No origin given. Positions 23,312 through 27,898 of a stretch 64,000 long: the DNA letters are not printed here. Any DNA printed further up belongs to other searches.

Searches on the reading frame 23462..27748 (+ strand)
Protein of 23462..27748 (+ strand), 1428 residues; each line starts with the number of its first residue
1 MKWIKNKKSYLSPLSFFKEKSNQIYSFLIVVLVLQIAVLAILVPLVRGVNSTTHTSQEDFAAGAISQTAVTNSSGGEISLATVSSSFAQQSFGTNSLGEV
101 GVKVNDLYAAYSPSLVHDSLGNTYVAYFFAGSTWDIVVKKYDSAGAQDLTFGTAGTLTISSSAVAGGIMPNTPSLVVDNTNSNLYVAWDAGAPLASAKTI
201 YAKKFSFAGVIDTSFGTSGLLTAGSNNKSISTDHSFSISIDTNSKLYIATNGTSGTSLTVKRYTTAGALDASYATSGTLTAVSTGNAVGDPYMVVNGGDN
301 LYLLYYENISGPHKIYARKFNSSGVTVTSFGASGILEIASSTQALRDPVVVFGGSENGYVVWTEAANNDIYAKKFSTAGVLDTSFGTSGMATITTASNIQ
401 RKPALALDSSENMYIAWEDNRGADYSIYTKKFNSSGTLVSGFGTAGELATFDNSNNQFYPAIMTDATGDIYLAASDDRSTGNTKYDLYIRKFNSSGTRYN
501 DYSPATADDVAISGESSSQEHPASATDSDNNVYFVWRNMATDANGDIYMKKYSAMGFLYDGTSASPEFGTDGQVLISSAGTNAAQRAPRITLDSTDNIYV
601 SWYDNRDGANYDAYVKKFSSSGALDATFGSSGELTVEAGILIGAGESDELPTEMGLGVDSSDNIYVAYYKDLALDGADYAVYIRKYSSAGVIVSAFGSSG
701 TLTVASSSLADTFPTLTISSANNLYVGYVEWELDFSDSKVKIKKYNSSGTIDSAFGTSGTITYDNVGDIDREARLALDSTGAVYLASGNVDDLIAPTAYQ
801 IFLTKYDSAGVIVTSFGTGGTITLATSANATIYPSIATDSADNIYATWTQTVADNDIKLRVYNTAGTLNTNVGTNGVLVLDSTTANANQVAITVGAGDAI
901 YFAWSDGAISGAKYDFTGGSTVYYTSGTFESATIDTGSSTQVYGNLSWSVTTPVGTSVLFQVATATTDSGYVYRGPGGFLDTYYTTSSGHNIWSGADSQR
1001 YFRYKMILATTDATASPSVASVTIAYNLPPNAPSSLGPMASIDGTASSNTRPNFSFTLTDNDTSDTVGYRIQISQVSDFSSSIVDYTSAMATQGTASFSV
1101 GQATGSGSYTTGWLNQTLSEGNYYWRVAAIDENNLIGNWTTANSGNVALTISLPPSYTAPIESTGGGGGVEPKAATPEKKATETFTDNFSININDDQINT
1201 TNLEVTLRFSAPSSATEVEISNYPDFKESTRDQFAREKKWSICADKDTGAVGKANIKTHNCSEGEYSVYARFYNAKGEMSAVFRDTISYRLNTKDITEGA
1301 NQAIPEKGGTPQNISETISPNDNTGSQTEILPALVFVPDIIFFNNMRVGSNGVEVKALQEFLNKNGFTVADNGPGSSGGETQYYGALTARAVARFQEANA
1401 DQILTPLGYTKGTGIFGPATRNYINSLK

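Call 92: search_protein_families(library=pfam, proteins=[window:23462-27748:+], max_evalue=0.001)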
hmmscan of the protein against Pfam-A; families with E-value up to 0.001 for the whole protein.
window:23462-27748:+ (1428 aa): 2 families
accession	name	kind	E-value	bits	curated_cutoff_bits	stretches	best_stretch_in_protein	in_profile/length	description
PF01471.23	PG_binding_1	-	1.7e-08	34.9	23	1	1352-1399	2-41/57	Putative peptidoglycan binding domain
PF17164.10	DUF5122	-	0.00012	22.7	27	0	606-628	14-36/36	Domain of unknown function (DUF5122) beta-propeller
